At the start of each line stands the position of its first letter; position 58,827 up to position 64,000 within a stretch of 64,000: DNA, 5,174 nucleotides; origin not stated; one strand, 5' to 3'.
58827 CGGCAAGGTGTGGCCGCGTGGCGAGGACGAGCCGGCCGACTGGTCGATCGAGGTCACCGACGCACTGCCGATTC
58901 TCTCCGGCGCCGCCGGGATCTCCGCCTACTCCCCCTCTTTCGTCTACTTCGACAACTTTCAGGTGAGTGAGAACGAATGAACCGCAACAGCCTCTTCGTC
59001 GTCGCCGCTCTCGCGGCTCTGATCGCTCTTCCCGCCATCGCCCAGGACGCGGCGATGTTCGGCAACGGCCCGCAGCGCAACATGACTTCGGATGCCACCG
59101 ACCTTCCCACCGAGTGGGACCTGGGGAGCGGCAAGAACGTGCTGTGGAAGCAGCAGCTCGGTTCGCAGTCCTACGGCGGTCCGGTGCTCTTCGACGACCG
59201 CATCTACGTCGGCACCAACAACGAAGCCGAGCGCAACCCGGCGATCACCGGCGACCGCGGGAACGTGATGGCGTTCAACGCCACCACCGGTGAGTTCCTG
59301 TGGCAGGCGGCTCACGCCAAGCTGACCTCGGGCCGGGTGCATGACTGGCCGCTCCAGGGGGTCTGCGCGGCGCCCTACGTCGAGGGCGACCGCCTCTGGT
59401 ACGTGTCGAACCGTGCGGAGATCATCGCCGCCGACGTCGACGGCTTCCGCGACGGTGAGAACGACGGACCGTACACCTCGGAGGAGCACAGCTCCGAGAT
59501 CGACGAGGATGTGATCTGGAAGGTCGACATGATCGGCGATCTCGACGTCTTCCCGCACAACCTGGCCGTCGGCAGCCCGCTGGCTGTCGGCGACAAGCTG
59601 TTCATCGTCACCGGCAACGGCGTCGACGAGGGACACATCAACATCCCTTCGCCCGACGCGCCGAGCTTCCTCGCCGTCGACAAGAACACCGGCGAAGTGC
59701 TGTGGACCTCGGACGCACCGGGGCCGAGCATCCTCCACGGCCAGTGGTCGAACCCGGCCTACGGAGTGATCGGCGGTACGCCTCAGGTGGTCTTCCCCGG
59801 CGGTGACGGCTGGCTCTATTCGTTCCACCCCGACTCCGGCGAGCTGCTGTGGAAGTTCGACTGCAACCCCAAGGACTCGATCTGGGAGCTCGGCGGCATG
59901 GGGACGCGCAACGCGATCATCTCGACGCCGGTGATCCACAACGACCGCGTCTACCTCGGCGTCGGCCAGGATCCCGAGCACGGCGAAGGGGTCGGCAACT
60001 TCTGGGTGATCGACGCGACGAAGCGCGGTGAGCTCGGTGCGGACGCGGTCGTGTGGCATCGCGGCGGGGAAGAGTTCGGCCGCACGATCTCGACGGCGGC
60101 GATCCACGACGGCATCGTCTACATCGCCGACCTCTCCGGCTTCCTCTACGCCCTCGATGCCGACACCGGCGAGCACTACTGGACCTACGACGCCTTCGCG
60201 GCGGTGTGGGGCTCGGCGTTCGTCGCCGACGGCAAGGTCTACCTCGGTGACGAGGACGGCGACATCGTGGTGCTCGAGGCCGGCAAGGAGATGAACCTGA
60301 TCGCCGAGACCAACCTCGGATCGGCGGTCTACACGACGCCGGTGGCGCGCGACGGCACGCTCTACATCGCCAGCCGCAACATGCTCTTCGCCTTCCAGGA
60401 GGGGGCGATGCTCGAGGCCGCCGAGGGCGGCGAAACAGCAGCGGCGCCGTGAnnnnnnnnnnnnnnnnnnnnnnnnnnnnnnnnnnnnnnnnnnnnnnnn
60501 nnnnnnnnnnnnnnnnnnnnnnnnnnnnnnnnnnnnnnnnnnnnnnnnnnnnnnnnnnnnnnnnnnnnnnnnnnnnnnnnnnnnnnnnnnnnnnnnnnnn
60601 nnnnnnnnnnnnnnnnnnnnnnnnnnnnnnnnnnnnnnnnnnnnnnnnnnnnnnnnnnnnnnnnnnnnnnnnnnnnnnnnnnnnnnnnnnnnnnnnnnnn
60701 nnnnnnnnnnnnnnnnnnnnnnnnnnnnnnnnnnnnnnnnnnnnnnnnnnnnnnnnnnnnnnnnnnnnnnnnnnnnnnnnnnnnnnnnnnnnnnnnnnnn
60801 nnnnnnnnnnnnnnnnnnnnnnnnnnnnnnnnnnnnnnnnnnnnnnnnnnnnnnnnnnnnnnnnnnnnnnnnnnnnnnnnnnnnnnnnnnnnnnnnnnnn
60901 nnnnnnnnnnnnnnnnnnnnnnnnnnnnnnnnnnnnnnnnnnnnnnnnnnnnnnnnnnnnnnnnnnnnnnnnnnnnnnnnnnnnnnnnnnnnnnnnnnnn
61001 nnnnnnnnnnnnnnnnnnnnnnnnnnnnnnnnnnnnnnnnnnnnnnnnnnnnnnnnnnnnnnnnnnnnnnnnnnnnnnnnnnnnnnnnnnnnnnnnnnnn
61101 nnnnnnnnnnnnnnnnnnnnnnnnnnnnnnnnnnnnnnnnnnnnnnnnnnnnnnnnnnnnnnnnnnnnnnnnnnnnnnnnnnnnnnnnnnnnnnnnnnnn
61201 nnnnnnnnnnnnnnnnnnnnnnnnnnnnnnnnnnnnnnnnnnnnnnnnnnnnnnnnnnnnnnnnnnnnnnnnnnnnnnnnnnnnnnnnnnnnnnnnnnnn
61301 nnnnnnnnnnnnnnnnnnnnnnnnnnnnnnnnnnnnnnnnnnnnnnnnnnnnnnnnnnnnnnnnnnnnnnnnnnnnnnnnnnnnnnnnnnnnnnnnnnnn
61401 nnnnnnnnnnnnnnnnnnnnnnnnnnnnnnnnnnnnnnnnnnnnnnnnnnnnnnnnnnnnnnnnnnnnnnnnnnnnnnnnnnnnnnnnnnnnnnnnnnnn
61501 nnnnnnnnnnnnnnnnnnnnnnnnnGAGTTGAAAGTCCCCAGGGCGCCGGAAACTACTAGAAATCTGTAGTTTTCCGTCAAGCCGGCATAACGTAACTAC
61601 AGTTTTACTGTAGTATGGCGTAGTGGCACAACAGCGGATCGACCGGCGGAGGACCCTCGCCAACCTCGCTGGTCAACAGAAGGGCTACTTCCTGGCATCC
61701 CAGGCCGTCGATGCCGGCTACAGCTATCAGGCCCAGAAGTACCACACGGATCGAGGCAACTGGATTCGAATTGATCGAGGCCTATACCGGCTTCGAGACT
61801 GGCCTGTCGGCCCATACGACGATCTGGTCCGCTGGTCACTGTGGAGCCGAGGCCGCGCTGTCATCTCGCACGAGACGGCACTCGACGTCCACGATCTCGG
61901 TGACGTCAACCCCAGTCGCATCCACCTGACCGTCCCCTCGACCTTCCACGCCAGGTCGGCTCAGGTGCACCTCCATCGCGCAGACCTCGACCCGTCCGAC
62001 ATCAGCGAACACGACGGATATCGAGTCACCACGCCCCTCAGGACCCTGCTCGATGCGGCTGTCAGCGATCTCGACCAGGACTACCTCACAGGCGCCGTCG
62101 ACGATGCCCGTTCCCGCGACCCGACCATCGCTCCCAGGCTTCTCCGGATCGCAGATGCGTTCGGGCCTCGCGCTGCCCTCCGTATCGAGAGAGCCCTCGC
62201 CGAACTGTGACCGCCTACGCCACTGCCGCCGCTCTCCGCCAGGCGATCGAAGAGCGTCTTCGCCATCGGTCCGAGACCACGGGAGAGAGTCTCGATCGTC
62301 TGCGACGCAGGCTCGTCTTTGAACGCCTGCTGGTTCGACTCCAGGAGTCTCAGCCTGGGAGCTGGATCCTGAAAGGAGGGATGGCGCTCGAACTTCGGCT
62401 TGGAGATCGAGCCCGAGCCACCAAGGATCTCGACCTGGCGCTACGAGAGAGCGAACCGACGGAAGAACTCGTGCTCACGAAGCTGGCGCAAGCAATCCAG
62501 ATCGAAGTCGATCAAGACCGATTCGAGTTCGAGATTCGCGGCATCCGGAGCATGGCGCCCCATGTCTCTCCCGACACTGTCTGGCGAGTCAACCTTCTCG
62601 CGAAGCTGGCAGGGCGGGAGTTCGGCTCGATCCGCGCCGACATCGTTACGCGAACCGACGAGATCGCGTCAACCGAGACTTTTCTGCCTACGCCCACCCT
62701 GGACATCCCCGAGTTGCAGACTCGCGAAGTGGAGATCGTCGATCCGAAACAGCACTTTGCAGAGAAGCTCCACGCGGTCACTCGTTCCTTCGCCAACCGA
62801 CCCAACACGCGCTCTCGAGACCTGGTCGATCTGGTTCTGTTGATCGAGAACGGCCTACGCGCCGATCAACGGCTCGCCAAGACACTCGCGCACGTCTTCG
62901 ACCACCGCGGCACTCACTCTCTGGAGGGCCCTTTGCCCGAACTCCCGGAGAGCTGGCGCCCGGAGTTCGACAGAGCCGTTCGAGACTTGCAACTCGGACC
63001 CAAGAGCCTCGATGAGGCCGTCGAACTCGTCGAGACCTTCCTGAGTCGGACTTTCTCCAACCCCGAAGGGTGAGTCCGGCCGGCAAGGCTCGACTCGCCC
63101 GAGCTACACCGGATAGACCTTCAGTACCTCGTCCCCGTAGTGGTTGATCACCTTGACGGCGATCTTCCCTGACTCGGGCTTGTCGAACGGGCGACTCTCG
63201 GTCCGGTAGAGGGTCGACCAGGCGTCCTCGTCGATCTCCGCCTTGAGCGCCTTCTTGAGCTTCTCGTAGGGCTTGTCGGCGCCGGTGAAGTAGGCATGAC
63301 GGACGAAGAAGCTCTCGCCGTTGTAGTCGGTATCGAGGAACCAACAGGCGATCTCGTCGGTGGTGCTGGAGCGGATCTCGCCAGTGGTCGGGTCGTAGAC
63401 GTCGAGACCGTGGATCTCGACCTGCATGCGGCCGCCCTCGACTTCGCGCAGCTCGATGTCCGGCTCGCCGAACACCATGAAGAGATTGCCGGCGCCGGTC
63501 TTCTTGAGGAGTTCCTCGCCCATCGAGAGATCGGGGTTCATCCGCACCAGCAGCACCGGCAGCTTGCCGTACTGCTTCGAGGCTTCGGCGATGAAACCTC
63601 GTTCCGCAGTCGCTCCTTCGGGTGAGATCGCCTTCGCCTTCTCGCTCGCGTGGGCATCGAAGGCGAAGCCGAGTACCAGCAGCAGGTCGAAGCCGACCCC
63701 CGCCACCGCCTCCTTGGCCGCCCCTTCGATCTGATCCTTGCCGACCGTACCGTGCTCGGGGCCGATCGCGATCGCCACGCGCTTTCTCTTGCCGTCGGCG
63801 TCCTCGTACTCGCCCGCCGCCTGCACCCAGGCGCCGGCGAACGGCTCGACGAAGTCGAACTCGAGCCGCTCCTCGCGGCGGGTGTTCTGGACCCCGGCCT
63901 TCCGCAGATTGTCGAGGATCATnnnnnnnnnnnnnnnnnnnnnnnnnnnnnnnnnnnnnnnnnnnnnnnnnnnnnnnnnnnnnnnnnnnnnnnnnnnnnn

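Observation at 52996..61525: Cluster of four paralogous WPQWRG-type PQQ-like beta-propeller exoproteins with an adenylate-forming enzyme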

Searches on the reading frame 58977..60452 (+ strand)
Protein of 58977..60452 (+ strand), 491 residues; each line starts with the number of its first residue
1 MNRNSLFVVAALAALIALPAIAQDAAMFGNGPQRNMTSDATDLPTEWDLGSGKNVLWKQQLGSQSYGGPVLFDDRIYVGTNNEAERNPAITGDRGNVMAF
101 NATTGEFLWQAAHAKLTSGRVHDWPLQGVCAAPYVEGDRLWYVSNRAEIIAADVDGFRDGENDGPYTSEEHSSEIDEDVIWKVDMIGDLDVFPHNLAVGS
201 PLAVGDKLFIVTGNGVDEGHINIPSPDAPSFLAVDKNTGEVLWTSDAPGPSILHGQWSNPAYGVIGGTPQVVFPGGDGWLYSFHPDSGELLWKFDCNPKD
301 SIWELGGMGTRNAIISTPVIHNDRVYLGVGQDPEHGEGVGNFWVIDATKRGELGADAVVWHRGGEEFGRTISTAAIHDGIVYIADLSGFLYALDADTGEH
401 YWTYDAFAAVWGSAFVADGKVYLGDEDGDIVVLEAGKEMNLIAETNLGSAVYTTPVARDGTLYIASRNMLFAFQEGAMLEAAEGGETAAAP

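Call 3: search_protein_families(library=pfam, proteins=[window:58977-60452:+], max_evalue=0.01)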
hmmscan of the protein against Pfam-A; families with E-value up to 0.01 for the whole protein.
window:58977-60452:+ (491 aa): 3 families
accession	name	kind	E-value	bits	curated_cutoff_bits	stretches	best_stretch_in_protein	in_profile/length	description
PF13360.13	PQQ_2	-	2e-26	93.5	27.6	3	277-435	2-90/233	Outer membrane protein assembly factor BamB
PF13570.13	Beta-prop_ACSF4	-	1.3e-17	64.7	133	1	231-467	31-234/329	Beta-alanine-activating enzyme, beta-propeller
PF01011.28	PQQ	-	3.2e-10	39.8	26.7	0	65-110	162-205/595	Glucose/ethanol/alcohol dehydrogenase, beta-propeller domain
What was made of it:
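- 58977..60452 (+): PropD: exported PQQ_2-type propeller, 491 aa, degenerate N-terminal motif, invariant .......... loop. GTGA overlap with the ANL gene. Pfam PQQ_2 93.5 bits (call 3).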

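Call 4: search_protein_families(library=ncbifam, proteins=[window:58977-60452:+], max_evalue=0.01)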
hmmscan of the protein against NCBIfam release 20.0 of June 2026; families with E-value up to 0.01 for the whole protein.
window:58977-60452:+ (491 aa): 5 families
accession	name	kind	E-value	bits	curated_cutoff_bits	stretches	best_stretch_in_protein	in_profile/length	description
TIGR03300.1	assembly_YfgL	equivalog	1.4e-20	73.3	285.2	2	373-474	60-161/377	outer membrane protein assembly factor BamB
NF008351.0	PRK11138.1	equivalog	1.4e-15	56.7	423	2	375-475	66-177/394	outer membrane protein assembly factor BamB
TIGR03075.1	PQQ_enz_alc_DH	subfamily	1e-10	40.9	480.05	1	372-435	63-137/530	PQQ-dependent dehydrogenase, methanol/ethanol family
NF053615.1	SerThrKinAfsKStmc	equivalog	1.3e-10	40.6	1300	1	369-469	696-794/809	protein serine/threonine kinase AfsK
TIGR04528.1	acido_non_PQQ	subfamily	2.6e-09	36.4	650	0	387-473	400-491/493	acido-empty-quinoprotein group A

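Call 26: find_encoding_contigs(protein=window:58977-60452:+, flank=10000, max_places=2)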
Protein window:58977-60452:+ (491 aa): no gene with exactly this product is on record in the collection.

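Call 27: list_cluster_members(proteins=[P0001, window:58977-60452:+, window:56770-58980:+])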
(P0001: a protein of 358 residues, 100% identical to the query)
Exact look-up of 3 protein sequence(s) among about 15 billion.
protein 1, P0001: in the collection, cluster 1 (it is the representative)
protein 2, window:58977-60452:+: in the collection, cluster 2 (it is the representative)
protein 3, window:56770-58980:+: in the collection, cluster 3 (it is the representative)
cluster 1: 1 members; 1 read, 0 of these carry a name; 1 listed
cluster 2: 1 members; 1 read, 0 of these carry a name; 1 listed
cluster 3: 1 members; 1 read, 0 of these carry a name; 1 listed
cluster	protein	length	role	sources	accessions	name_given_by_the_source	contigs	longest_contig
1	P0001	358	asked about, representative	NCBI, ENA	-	-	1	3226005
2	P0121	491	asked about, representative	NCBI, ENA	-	-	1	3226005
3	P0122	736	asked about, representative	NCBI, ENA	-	-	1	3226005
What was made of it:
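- Checked: The source's own gene calls give the same lengths for PropC (736 aa), PropD (491 aa) and the ANL (358 aa) (call 27).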

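Call 30: search_solved_structures(query=window:58977-60452:+, max_evalue=0.01)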
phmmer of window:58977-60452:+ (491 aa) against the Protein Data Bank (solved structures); distinct sequences matched with E-value up to 0.01: 48.
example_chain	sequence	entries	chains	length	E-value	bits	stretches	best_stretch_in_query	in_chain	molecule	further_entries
6tji_A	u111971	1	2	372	2e-32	115.6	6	375-472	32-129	Cake10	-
6tjh_A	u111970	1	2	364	4.6e-32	114.4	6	375-472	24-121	Cake9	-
6tjg_A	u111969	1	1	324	1.9e-22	82.7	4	375-472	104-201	Cake8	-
7awy_A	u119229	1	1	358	1.8e-18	69.5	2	373-473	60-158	Scone-R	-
6tjf_A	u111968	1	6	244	3.9e-18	68.4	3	375-472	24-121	Cake6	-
7awz_A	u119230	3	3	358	5.4e-14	54.8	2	374-469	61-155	Scone-E | SconeE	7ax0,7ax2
3hxj_A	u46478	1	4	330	9.8e-14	53.9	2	373-471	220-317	Pyrrolo-quinoline quinone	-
8prs_A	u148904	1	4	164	1.2e-13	53.7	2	372-474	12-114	nvBagel4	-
7dxn_A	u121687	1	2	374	2.2e-13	52.7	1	371-473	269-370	Membrane associated protein kinase with beta-propeller domain, pyrrolo-quinoline quinone b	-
7eq5_A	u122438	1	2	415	2.3e-13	52.7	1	371-473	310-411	Membrane associated protein kinase with beta-propeller domain, pyrrolo-quinoline quinone b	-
6tje_A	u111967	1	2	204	4e-13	51.9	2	375-468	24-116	Cake5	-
7evf_AA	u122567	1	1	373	9.3e-13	50.7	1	371-473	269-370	PQQ_3 domain-containing protein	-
3q54_A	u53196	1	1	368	2.5e-10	42.7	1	374-474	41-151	Outer membrane assembly lipoprotein YfgL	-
6tjd_A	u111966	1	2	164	2.5e-10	42.7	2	375-467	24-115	Cake4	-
5ljo_B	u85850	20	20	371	2.6e-10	42.6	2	374-474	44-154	Outer membrane protein assembly factor BamB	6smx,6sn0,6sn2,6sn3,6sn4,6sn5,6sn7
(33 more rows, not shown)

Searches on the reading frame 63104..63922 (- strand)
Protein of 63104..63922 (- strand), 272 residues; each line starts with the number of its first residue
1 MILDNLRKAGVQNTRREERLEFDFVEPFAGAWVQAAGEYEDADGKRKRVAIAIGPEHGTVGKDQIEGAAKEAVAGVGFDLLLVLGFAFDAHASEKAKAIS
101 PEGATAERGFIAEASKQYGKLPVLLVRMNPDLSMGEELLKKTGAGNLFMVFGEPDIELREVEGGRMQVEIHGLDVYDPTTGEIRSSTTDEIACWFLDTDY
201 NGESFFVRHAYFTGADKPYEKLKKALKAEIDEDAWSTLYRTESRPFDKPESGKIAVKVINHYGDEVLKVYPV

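Call 25: find_encoding_contigs(protein=window:63104-63922:-, flank=10000, max_places=2)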
Protein window:63104-63922:- (272 aa): no gene with exactly this product is on record in the collection.

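Call 51: search_protein_families(library=pfam, proteins=[window:63104-63922:-], max_evalue=0.001)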
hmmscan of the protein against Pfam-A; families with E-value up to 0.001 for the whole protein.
window:63104-63922:- (272 aa): 0 families

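Call 82: search_protein_families(library=padloc, proteins=[window:63104-63922:-], max_evalue=0.001)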
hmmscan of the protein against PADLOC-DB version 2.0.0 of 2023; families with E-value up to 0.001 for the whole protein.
window:63104-63922:- (272 aa): 1 family
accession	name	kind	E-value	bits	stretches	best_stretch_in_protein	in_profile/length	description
PDLC03632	MTase_III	-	2.5e-73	245.6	1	1-270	717-981/983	Type III methyltransferase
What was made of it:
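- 63104..64000 (-): 3' part of a type III restriction-modification methyltransferase gene that runs off the window. Same inserted defence island. PADLOC MTase_III 246 bits, model positions 717-981 of 983 (call 82).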
